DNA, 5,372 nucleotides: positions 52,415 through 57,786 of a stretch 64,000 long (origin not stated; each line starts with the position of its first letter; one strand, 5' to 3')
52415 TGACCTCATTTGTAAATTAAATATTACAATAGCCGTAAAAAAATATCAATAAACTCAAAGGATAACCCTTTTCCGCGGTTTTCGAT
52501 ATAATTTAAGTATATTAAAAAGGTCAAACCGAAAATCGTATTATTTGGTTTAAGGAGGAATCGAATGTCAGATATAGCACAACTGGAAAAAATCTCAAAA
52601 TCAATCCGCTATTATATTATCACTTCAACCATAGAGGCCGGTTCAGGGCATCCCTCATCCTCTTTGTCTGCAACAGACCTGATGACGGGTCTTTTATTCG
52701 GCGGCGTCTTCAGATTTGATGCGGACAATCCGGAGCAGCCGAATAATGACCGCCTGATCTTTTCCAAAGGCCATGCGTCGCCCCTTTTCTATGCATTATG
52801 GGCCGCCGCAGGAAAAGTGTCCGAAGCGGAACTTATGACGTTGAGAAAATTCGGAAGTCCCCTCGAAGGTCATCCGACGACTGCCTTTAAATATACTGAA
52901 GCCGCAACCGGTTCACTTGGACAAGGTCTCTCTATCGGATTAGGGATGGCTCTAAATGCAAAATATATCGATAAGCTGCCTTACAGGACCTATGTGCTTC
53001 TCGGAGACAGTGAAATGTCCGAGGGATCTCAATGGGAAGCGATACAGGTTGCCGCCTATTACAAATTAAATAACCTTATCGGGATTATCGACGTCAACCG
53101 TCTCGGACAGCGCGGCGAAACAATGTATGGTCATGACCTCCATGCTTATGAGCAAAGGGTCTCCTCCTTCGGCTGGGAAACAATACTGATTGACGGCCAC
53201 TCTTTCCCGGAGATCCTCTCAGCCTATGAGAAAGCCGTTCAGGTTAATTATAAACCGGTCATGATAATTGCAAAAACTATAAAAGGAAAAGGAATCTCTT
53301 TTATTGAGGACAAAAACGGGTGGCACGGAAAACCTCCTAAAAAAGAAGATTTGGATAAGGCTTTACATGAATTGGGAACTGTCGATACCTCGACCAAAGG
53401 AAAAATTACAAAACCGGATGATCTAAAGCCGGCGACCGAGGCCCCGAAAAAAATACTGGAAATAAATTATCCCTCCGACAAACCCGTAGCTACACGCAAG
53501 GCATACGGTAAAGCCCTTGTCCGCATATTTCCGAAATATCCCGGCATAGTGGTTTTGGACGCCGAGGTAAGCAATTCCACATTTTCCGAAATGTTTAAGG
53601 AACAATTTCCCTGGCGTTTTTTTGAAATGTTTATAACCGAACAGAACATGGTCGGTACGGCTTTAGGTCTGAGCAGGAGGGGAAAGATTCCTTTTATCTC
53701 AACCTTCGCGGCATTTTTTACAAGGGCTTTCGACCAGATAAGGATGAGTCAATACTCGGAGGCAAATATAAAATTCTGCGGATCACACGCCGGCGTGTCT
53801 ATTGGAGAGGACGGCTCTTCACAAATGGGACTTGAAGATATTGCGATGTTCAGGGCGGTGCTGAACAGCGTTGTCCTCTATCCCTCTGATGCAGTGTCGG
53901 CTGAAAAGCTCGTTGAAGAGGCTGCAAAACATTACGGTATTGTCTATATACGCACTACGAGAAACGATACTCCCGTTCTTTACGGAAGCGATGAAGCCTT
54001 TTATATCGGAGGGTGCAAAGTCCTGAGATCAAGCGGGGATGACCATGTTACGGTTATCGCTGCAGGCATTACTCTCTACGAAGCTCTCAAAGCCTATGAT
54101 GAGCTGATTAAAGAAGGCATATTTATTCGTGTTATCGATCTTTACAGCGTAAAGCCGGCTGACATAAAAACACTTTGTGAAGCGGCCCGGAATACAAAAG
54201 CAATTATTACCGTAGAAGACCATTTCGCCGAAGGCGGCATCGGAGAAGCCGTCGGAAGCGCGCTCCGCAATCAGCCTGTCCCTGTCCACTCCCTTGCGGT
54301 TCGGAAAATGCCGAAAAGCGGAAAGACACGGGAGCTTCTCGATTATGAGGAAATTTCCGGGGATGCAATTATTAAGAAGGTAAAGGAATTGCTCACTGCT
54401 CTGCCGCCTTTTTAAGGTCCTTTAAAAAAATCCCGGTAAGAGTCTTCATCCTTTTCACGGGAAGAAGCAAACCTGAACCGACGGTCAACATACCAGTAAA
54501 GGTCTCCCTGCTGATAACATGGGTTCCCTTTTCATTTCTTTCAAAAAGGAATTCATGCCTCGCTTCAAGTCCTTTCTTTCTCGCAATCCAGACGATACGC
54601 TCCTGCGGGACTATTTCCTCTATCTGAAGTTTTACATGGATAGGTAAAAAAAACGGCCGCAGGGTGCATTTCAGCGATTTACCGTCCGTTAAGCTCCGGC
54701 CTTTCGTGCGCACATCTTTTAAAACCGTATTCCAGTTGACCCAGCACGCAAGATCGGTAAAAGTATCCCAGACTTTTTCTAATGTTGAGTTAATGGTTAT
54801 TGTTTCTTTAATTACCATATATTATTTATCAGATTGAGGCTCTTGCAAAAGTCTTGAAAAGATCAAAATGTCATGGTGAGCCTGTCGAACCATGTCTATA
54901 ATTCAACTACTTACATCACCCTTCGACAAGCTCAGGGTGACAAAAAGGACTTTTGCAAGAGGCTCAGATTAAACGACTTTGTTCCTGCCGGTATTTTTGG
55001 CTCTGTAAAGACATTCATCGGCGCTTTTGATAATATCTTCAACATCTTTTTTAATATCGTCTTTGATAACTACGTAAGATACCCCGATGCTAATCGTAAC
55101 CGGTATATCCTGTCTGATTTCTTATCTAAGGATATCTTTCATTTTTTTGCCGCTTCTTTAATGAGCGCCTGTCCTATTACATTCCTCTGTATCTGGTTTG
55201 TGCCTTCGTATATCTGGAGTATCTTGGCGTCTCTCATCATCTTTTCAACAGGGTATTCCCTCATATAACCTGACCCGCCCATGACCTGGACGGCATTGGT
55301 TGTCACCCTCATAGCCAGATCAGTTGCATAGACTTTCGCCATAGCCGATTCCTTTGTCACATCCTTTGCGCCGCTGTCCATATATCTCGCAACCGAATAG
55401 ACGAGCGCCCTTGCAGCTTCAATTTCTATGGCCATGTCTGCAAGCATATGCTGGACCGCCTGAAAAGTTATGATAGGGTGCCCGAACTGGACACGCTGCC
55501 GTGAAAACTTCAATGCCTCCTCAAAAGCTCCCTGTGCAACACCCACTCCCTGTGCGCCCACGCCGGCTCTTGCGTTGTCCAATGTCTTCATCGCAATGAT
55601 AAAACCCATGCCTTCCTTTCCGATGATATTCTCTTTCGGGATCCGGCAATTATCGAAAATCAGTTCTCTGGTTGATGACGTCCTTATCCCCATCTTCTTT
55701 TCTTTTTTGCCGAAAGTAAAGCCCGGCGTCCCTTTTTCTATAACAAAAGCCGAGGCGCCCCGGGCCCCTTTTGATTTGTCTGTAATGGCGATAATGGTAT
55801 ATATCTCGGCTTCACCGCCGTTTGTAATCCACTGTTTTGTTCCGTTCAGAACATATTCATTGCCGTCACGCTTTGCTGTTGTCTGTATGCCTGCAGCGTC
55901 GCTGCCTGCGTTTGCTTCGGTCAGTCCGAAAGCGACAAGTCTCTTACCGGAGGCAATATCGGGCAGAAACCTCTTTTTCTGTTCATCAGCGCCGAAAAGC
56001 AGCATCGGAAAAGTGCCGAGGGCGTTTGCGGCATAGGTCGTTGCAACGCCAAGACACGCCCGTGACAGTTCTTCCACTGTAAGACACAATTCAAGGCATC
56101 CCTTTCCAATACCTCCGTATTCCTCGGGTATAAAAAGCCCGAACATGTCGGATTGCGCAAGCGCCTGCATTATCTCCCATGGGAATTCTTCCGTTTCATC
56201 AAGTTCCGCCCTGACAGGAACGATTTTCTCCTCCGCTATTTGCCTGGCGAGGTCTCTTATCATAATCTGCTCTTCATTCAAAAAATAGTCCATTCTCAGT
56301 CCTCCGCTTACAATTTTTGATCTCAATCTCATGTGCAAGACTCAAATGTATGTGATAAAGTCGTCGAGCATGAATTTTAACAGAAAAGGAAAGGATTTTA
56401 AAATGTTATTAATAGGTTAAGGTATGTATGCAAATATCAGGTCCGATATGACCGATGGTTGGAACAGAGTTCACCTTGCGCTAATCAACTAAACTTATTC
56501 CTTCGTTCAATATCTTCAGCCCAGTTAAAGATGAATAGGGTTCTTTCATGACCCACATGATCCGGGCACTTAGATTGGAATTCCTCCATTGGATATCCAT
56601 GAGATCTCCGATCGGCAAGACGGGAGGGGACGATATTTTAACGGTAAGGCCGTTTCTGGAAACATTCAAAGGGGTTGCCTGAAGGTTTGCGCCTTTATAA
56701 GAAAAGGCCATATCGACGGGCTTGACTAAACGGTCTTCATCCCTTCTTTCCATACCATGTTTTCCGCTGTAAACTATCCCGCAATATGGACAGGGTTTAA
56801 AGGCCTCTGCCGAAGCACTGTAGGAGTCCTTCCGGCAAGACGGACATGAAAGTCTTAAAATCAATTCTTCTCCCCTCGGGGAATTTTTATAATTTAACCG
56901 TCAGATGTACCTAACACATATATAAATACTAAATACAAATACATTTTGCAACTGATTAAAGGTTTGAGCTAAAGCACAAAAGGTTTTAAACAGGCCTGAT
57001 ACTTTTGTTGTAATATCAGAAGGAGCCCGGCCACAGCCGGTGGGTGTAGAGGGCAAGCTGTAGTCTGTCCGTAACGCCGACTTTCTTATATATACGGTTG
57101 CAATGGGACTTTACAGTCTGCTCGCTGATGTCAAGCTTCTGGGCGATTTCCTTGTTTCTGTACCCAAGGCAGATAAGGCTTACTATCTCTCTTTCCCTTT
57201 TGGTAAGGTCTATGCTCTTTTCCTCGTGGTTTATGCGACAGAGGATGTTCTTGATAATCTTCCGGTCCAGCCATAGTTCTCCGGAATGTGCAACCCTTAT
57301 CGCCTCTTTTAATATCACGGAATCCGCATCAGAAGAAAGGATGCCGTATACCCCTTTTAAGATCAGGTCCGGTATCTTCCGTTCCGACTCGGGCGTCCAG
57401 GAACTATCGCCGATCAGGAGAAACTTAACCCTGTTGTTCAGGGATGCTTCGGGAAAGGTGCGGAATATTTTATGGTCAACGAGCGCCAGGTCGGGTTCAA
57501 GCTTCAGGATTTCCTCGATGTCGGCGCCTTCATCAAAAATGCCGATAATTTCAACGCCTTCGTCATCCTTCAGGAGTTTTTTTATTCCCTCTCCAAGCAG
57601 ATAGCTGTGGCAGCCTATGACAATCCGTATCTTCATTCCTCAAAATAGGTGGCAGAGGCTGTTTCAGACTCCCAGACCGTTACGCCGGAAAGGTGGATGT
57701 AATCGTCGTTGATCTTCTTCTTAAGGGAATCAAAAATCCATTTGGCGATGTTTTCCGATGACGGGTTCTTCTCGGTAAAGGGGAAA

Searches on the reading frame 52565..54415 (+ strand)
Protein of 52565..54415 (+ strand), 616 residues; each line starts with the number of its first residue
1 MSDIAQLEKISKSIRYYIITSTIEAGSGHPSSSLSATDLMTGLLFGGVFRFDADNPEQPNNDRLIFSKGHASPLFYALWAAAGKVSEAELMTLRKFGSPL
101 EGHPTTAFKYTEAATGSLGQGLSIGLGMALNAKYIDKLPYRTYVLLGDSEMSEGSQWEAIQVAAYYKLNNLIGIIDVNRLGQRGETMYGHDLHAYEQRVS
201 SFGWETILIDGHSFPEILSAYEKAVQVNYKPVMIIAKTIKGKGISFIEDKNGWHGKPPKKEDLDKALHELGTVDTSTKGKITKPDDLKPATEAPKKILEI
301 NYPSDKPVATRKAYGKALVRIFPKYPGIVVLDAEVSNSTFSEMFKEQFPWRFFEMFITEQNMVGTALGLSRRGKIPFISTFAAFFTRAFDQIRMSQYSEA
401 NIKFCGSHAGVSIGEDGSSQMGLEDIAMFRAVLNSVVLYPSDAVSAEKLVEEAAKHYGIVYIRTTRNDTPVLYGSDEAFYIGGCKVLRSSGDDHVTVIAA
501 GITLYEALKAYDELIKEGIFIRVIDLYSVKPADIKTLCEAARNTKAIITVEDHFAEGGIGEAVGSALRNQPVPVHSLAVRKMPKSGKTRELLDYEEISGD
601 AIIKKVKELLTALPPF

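Call 65: search_protein_families(library=pfam, proteins=[window:52565-54415:+], max_evalue=0.00001)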
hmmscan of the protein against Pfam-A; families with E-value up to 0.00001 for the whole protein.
window:52565-54415:+ (616 aa): 4 families
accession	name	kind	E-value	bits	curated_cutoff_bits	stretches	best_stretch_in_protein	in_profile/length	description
PF02779.29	Transket_pyr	-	1.7e-42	145.5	27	1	307-469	2-172/174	Transketolase, pyrimidine binding domain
PF00456.26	Transketolase_N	-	2.6e-40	138.9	22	1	10-272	5-277/334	Transketolase, thiamine diphosphate binding domain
PF02780.25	Transketolase_C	-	3.3e-25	88.8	25.9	1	486-598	3-120/124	Transketolase, C-terminal domain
PF13292.11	DXP_synthase_N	-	1.1e-08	35.2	21.2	1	5-178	16-171/274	1-deoxy-D-xylulose-5-phosphate synthase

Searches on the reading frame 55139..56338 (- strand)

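Call 65: search_protein_families(library=pfam, proteins=[window:55139-56338:-], max_evalue=0.00001)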
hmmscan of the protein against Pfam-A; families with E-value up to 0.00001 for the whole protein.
window:55139-56338:- (399 aa): 5 families
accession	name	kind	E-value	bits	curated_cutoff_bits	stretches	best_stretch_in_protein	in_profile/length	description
PF00441.29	Acyl-CoA_dh_1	-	3.8e-53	180.1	22.4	1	243-392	1-149/150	Acyl-CoA dehydrogenase, C-terminal domain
PF02771.21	Acyl-CoA_dh_N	-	1.3e-34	119.4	22.9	1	21-132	1-113/113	Acyl-CoA dehydrogenase, N-terminal domain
PF02770.24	Acyl-CoA_dh_M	-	2.1e-28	98.8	33.3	1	136-231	1-97/97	Acyl-CoA dehydrogenase, middle domain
PF08028.16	Acyl-CoA_dh_2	-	2.7e-25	89.6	22.7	1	259-381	2-133/134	Acyl-CoA dehydrogenase, C-terminal domain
PF22924.1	ACOX_C_alpha1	-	1.2e-06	28.8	27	1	290-384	49-160/169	Acyl-CoA oxidase, C-alpha1 domain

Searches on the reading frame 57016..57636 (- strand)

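Call 65: search_protein_families(library=pfam, proteins=[window:57016-57636:-], max_evalue=0.00001)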
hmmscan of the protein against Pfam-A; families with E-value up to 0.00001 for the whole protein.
window:57016-57636:- (206 aa): 2 families
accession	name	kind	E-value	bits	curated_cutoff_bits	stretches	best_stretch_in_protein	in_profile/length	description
PF00196.25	GerE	-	4.6e-18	65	23.5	1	144-197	3-56/57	Bacterial regulatory proteins, luxR family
PF08281.18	Sigma70_r4_2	-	7.7e-09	35.5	25.7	1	144-185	11-53/54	Sigma-70, region 4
